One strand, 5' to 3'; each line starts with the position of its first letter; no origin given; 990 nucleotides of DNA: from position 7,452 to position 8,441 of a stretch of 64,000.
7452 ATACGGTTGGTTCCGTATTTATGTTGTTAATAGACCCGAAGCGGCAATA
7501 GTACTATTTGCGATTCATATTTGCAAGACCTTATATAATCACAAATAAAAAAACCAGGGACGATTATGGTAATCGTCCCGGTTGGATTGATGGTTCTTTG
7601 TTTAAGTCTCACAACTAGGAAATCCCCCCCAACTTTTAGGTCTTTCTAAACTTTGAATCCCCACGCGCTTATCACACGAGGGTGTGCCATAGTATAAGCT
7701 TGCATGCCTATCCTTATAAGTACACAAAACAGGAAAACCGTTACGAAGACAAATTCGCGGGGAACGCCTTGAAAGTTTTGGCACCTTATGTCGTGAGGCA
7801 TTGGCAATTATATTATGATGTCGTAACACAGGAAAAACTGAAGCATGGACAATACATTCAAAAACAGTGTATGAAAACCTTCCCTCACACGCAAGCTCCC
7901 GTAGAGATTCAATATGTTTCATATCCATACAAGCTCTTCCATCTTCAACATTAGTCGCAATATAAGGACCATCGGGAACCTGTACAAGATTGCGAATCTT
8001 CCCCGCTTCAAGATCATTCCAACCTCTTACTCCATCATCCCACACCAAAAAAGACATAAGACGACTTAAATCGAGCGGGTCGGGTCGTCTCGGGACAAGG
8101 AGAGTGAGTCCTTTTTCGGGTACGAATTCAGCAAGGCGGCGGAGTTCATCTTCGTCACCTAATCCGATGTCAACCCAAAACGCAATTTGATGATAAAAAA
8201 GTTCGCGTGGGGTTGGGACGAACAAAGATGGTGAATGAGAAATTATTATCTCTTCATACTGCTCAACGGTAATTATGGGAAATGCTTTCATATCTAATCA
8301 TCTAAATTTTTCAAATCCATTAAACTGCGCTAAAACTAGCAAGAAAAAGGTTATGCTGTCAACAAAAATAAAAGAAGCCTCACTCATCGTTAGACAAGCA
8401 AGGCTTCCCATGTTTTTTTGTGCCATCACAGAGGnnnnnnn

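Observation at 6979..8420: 55-bp direct repeats (a bidirectional terminator sequence) flanking a 1.33 kb two-gene cassette inserted between M23 peptidase and metG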

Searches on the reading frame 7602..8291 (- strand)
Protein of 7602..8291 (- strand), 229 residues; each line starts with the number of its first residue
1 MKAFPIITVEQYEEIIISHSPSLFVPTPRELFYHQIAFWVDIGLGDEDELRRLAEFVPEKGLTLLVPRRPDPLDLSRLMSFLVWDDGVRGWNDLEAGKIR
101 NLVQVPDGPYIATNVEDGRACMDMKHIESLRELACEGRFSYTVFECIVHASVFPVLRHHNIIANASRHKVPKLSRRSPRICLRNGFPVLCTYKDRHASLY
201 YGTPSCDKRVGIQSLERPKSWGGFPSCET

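Call 8: search_protein_families(library=pfam, proteins=[window:7602-8291:-], max_evalue=0.1)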
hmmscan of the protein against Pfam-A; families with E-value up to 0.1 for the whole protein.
window:7602-8291:- (229 aa): 1 family
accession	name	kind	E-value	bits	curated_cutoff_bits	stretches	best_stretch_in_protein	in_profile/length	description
PF18959.5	DUF5701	-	0.00023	21.4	27.4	1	92-185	71-169/206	Family of unknown function (DUF5701)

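Call 9: search_protein_families(library=ncbifam, proteins=[window:7602-8291:-], max_evalue=0.1)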
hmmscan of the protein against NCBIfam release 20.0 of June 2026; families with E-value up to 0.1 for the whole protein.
window:7602-8291:- (229 aa): 0 families

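Call 13: find_homologous_proteins(query=window:7602-8291:-)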
Query window:7602-8291:- (229 aa): 1 proteins with E <= 0.001 among 173 candidates.
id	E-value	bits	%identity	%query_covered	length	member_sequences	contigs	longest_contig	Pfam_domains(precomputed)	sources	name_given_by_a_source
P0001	2.0e-156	536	100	100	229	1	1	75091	-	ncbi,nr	ncbi:MAG: hypothetical protein NUV53_02390 [Patescibacteria group bacterium]|nr:hypothetical protein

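Call 26: search_protein_representatives(protein=window:7602-8291:-)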
Query: 229 residues. Proteins with E-value up to 0.001 (for the whole library): 107; up to 1e-10: 41; up to 1e-30: 3. The best 107 are listed.
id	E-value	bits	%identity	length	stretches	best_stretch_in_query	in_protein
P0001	6.5e-157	536.3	100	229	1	1-229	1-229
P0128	1.7e-39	151.9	41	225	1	4-213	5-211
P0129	8.7e-35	136.5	45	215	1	19-211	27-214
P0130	6.7e-30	120.5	40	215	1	6-212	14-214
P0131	2.1e-23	99.2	36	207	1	11-207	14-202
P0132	4.3e-20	88.4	35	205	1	27-212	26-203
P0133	1.8e-19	86.3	34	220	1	6-208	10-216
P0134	1.2e-18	83.7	39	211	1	7-212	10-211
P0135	1.2e-17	80.3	38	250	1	6-211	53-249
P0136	1.8e-17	79.8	35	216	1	6-213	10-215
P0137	3.6e-16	75.5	33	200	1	23-211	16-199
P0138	3.0e-15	72.5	36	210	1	24-211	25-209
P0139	3.5e-15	72.3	30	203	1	26-210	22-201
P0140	4.3e-15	72.0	33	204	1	25-206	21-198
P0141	4.6e-15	71.9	35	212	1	18-204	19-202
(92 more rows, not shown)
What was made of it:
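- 7602..8291 (-): 229-aa gene (NUV53_02390): divergent DUF5701-family protein of unknown function, with atypical composition. 107 relatives by exhaustive HMMER (call 26).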

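Call 35: search_protein_families(library=pfam, alignment_id=A1, max_evalue=0.01)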
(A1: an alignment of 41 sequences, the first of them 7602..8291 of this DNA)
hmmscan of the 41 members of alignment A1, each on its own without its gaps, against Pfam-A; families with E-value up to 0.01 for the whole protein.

A. member 1, window:7602-8291:- (229 aa): 1 family
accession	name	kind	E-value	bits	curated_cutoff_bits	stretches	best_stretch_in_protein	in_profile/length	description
PF18959.5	DUF5701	-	0.00023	21.4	27.4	1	92-185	71-169/206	Family of unknown function (DUF5701)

B. families by the number of members that match (of 41 scanned): 1 family
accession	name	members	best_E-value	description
PF18959.5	DUF5701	40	4.5e-16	Family of unknown function (DUF5701)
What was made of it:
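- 7602..8291 (-): 40 of 41 aligned family members match Pfam DUF5701; the window protein itself scores 21.4 bits, below the 27.4 cut-off (call 35).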

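Call 36: search_solved_structures(query=A1, max_evalue=1)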
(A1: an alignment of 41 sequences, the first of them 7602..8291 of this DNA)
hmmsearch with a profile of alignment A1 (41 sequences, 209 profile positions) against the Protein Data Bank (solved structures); distinct sequences matched with E-value up to 1: 1.
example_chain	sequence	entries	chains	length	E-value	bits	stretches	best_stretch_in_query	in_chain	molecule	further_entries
3cwq_A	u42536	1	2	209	0.25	13.6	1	58-94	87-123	ParA family chromosome partitioning protein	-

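Call 43: predict_structure(alignment_id=A1)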
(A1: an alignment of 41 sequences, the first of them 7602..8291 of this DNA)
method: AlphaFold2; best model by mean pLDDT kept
length: 229 residues; sequences in the alignment: 41
mean_pLDDT: 91.5   pTM: 0.89
mean pLDDT of the five models: 91.5, 90.4, 90.3, 90.1, 88.8
residues with pLDDT >= 90: 183; 70-90: 25; 50-70: 21; < 50: 0
segments of 3 or more residues with pLDDT < 50: none
pLDDT, mean of each block of 10 residues (from residue 1): 74 86 88 97 97 97 97 97 93 97 95 97 95 96 98 96 95 89 97 91 97 70 63
secondary structure, 60 per line:
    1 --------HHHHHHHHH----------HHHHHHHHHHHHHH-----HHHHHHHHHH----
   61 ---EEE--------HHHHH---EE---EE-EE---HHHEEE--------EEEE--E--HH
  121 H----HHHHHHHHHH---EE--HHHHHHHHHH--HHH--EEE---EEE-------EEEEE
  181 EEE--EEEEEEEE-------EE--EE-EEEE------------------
elements in order: H9-17 H28-41 H47-56 E64-66 H75-79 E99-101 E110-113 H126-135 H143-152 E160-162 E166-168 E176-183 E186-193 E208-211

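Call 46: fold_search(model_id=the predicted structure, library=pdb)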
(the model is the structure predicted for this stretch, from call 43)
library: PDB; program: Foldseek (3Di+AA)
matches with E <= 10: 204; with E <= 0.001: 0
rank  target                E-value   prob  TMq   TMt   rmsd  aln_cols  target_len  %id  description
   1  7zs2                  4.9e-01  0.02  0.13  0.11  18.9       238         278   14  Diheme cytochrome c Kustd1711 from Kuenenia stuttgartiensis, M292H mutant (released 2023-05-17)
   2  7zs0                  5.9e-01  0.02  0.13  0.11  18.7       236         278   14  Diheme cytochrome c Kustd1711 from Kuenenia stuttgartiensis (released 2023-05-17)
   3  7zs1                  6.7e-01  0.02  0.14  0.12  18.8       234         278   14  Diheme cytochrome c Kustd1711 from Kuenenia stuttgartiensis, M292C mutant (released 2023-05-17)
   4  9n81_c                1.0e+00  0.02  0.12  0.12  15.3       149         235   11  A gap-filling complex with Pol mu engaged in the NHEJ Pathway (released 2025-04-23)
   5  9o8z_D                1.6e+00  0.02  0.14  0.07  13.9       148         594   11  CryoEM structure of M. mazei topoisomerase VI-minicircle DNA complex in partially unfolded transducer state (released 2026-02-25)
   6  9o0g_D                1.7e+00  0.02  0.12  0.06   9.9        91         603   11  CryoEM structure of M. mazei topoisomerase VI(A-E342Q)-minicircle DNA complex in cleavage state (released 2026-02-25)
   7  7qaj_B                1.9e+00  0.08  0.22  0.35   9.9       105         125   10  ZK002 with Anti-angiogenic and Anti-inflamamtory Properties (released 2023-06-14)
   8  4yec_A                1.9e+00  0.08  0.13  0.21   9.6        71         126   18  Crystal structure of a clostripain (PARMER_00083) from Parabacteroides merdae ATCC 43184 in complex with peptide inhib (released 2016-03-16)
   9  5a88_D                1.9e+00  0.02  0.08  0.12  13.2        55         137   11  Crystal structure of the riboflavin kinase module of FAD synthetase from Corynebacterium ammoniagenes in complex with  (released 2015-12-09)
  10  1ukm_B                2.1e+00  0.08  0.22  0.34   9.8       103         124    8  Crystal structure of EMS16, an Antagonist of collagen receptor integrin alpha2beta1 (GPIa/IIa) (released 2003-11-04)
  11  5fl3                  2.1e+00  0.03  0.08  0.06  10.3        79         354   10  PilT2 from Thermus thermophilus (released 2015-11-11)
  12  2qm4_B                2.1e+00  0.02  0.12  0.12  14.0       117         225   13  Crystal structure of human XLF/Cernunnos, a non-homologous end-joining factor (released 2007-12-11)
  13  5a88_A                2.2e+00  0.01  0.08  0.11  13.1        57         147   16  Crystal structure of the riboflavin kinase module of FAD synthetase from Corynebacterium ammoniagenes in complex with  (released 2015-12-09)
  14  9cq3_C                2.2e+00  0.01  0.12  0.12  13.6       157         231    9  The gap-filling complex with Pol mu engaged in the NHEJ pathway (released 2025-04-23)
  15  1sb2_B                2.3e+00  0.15  0.26  0.43   4.8       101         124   10  High resolution Structure determination of rhodocetin (released 2005-02-01)
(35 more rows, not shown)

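Call 52: search_protein_families(library=padloc, proteins=[window:7602-8291:-], max_evalue=0.1)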
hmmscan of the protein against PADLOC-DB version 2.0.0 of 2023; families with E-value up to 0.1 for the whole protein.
window:7602-8291:- (229 aa): 0 families

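Call 53: search_protein_families(library=phrogs, proteins=[window:7602-8291:-], max_evalue=0.1)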
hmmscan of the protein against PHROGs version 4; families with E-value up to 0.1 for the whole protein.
window:7602-8291:- (229 aa): 0 families

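Call 55: list_cluster_members(proteins=[P0001, P0002])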
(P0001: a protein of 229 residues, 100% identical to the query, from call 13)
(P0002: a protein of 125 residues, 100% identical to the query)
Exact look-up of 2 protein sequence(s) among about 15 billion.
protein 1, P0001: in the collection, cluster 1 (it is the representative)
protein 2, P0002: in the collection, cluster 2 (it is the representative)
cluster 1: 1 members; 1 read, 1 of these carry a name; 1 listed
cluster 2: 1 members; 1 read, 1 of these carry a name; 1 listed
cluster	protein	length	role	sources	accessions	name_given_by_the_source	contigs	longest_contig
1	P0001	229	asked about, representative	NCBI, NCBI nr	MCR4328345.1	MAG: hypothetical protein NUV53_02390 [Patescibacteria group bacterium] | hypothetical protein [Patescibacteria group bacterium]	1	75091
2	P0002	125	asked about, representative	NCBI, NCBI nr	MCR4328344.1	MAG: hypothetical protein NUV53_02385 [Patescibacteria group bacterium] | hypothetical protein [Patescibacteria group bacterium]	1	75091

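Call 57: find_encoding_contigs(protein=P0001, flank=10000, max_places=5)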
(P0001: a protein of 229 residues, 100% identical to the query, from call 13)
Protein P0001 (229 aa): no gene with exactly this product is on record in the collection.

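Call 59: list_cluster_members(proteins=[P0128, P0129, P0130, P0131, P0132, P0133, P0134, P0135, P0136, P0137])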
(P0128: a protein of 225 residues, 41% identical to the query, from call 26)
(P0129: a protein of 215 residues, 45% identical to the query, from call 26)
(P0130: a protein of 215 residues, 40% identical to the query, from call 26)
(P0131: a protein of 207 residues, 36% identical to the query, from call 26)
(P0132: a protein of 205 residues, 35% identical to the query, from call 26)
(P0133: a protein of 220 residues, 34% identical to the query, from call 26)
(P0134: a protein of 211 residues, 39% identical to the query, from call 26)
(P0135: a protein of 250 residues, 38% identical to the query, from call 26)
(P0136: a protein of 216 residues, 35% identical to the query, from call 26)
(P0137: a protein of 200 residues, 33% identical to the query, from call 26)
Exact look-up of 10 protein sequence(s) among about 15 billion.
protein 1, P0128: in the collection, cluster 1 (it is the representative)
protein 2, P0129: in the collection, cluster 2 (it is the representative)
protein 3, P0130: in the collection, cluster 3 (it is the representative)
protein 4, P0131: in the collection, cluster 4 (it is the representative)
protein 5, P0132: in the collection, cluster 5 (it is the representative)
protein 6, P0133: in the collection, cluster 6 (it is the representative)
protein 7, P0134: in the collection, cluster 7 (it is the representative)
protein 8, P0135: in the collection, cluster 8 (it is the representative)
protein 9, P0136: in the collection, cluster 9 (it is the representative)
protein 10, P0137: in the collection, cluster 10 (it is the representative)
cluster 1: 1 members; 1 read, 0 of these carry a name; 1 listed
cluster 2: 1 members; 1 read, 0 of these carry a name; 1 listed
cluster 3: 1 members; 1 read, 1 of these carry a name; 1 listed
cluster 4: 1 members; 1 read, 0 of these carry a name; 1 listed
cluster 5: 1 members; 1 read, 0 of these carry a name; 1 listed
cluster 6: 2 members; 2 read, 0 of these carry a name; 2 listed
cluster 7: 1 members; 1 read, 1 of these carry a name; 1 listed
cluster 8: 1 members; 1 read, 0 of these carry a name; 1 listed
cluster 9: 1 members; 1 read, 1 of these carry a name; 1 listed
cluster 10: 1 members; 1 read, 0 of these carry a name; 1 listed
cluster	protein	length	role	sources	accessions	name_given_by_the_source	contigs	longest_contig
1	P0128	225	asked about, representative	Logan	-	-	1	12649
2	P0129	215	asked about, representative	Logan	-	-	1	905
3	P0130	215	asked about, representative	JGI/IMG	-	Family of unknown function (DUF5701)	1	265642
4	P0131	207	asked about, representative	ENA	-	-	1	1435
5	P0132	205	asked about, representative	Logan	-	-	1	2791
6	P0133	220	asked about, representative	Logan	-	-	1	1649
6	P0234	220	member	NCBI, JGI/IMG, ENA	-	-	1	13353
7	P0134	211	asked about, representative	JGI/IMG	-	hypothetical protein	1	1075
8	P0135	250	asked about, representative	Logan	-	-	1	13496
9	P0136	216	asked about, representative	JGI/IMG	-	hypothetical protein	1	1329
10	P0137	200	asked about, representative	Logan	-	-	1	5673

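Call 60: find_encoding_contigs(protein=P0128, flank=6000, max_places=2)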
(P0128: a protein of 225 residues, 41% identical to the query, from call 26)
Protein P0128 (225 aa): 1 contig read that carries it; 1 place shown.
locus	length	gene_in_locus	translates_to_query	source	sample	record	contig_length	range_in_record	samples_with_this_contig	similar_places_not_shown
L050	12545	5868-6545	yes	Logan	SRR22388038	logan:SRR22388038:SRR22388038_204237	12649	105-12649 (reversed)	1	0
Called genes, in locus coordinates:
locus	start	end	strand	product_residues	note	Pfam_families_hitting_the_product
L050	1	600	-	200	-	?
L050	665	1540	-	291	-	PF02574:S-methyl_trans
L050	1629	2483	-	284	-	-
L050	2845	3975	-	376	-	PF00438:S-AdoMet_synt_N, PF02772:S-AdoMet_synt_M, PF02773:S-AdoMet_synt_C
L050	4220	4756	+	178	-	PF27765:UCP032817-like, PF07173:GRDP-like (weak)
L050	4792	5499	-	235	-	PF03848:TehB, PF01209:Ubie_methyltran (weak), PF05175:MTS, PF13489:Methyltransf_23, PF13847:Methyltransf_31, PF08241:Methyltransf_11, PF08242:Methyltransf_12, PF13649:Methyltransf_25, +1 more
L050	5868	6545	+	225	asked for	PF18959:DUF5701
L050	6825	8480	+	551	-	PF00133:tRNA-synt_1, PF01406:tRNA-synt_1e (faint), PF09334:tRNA-synt_1g, PF19303:Anticodon_3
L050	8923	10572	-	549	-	PF00512:HisKA, PF02518:HATPase_c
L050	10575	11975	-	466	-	PF01135:PCMT (weak), PF02475:TRM5-TYW2_MTfase (weak), PF06325:PrmA, PF08241:Methyltransf_11 (faint), PF13649:Methyltransf_25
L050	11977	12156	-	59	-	-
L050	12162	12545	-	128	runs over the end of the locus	PF02675:AdoMet_dc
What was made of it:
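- On Pfam DUF5701 (229-aa protein): However, 40 of 41 aligned relatives match DUF5701, best E 4.5e-16 (call 35), and the closest relative P0128 is annotated PF18959 (call 60).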

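Call 61: fold_search(model_id=the predicted structure, library=viral)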
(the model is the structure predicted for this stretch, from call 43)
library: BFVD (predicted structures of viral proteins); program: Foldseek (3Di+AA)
matches with E <= 10: 252; with E <= 0.001: 0
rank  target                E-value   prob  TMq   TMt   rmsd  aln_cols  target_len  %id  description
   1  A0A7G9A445            1.9e-01  0.13  0.14  0.05  10.8        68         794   12  RIIA-like protein [Bacteriophage sp.]
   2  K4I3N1                3.2e-01  0.04  0.16  0.14  18.1       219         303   10  Molecular chaperone, HSP90 family [Escherichia phage EC6]
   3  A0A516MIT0            3.6e-01  0.04  0.14  0.05  19.3       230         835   11  (no name in the UniProt tables at hand)
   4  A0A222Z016            4.6e-01  0.08  0.08  0.03  10.7        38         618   18  RIIA lysis inhibitor [Salmonella phage ST11]
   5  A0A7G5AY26            6.3e-01  0.08  0.14  0.12  11.3        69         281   13  (no name in the UniProt tables at hand)
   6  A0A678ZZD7            7.1e-01  0.07  0.14  0.05   9.9        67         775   12  RIIA lysis inhibitor [Pectobacterium phage Arno18]
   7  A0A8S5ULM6            8.5e-01  0.05  0.08  0.03  10.9        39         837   13  HSP90 family protein [Myoviridae sp. ctCo31]
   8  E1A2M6                8.5e-01  0.04  0.08  0.03  11.3        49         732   14  Membrane integrity protector [Aeromonas phage phiAS5]
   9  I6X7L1                9.7e-01  0.04  0.08  0.03  11.0        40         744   15  RIIa protector from prophage-induced early lysis [Aeromonas phage CC2]
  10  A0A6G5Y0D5            1.1e+00  0.04  0.13  0.08   9.6        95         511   12  (no name in the UniProt tables at hand)
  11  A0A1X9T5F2            1.2e+00  0.09  0.21  0.08   6.3        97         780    7  C-type lectin protein [Ranid herpesvirus 3]
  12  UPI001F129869         1.3e+00  0.02  0.12  0.12  10.7        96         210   12  (no name look-up for this kind of identifier)
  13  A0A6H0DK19            1.4e+00  0.01  0.15  0.08  21.5       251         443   12  Protein IA [Oates virus]
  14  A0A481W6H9            1.4e+00  0.01  0.12  0.17  17.3       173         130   10  Uncharacterized protein [Pseudomonas phage Psa21]
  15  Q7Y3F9                1.5e+00  0.02  0.13  0.15  16.2       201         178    9  Uncharacterized protein [Streptococcus phage C1]
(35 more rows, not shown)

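Call 75: find_encoding_contigs(protein=P0130, flank=6000, max_places=2)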
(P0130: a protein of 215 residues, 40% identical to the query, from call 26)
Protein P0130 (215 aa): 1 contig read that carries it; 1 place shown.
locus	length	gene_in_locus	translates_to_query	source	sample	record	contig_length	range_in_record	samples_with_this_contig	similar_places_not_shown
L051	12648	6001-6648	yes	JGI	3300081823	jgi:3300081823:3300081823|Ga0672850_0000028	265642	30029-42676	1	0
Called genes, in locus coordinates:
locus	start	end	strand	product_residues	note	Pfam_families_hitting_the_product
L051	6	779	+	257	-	PF20582:UPF0758_N, PF04002:RadC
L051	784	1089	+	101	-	-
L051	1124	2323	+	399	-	PF05496:RuvB_N, PF00004:AAA, PF07728:AAA_5 (weak), PF13173:AAA_14 (weak), PF16193:AAA_assoc_2, PF12002:MgsA_C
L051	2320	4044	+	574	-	-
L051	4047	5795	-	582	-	PF00664:ABC_membrane, PF00005:ABC_tran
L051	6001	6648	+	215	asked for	PF18959:DUF5701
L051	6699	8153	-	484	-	PF13191:AAA_16 (faint), PF00005:ABC_tran, PF02463:SMC_N (faint), PF03193:RsgA_GTPase (faint), PF13555:AAA_29 (faint), PF20720:nSTAND3 (faint), PF13304:AAA_21 (faint), PF00005:ABC_tran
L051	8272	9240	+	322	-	-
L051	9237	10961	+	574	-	-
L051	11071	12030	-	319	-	-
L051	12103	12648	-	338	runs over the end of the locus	PF01018:GTP1_OBG, PF01926:MMR_HSR1, PF02421:FeoB_N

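Call 76: find_encoding_contigs(protein=P0135, flank=6000, max_places=2)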
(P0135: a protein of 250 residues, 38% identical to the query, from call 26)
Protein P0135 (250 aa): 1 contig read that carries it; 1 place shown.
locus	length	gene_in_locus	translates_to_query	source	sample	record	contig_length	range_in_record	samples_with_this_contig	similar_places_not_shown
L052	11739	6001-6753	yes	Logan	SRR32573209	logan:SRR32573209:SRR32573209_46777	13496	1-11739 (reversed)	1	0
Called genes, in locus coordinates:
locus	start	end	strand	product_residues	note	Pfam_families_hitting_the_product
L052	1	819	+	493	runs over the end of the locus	-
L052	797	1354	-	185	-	PF01195:Pept_tRNA_hydro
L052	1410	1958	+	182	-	PF10502:Peptidase_S26, PF00717:Peptidase_S24 (weak)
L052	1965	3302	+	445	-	PF13393:tRNA-synt_His, PF00587:tRNA-synt_2b, PF03129:HGTP_anticodon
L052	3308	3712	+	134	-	PF11969:DcpS_C, PF01230:HIT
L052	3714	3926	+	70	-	PF01165:Ribosomal_S21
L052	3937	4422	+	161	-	PF09424:YqeY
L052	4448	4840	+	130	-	PF02130:YbeY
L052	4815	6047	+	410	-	PF11104:PilM_2 (faint), PF02491:SHS2_FTSA, PF06723:MreB_Mbl (weak), PF14450:FtsA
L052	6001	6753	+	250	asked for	PF18959:DUF5701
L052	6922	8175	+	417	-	PF00091:Tubulin, PF12327:FtsZ_C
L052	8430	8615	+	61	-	-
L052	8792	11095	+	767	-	PF03477:ATP-cone, PF17975:RNR_Alpha, PF21995:RNR-II_ins_dom (weak), PF02867:Ribonuc_red_lgC (faint)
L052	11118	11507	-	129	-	-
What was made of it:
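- Tried and rejected: Other family members lie between ABC transporter genes (L051) or between ftsA and ftsZ (L052) (calls 75, 76).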

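Call 81: search_dna_similar(query=window:7602-8291:-, collection=plasmids, mode=protein, max_rows=10)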
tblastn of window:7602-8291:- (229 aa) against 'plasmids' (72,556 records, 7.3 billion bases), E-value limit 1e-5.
No match.

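Call 82: search_dna_similar(query=window:7602-8291:-, collection=phages, mode=protein, max_rows=10)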
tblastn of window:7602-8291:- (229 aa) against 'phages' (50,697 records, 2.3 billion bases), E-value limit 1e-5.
No match.
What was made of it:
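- Tried and rejected: Neither protein matched the defence-system (PADLOC), phage-family (PHROGs), plasmid or phage collections (calls 52, 53, 81, 82).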

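Call 111: search_protein_families(library=pfam, proteins=[L050:8565-8786:+], max_evalue=0.001)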
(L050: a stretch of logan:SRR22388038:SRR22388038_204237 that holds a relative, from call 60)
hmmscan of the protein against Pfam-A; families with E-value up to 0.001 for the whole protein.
L050:8565-8786:+ (73 aa): 0 families
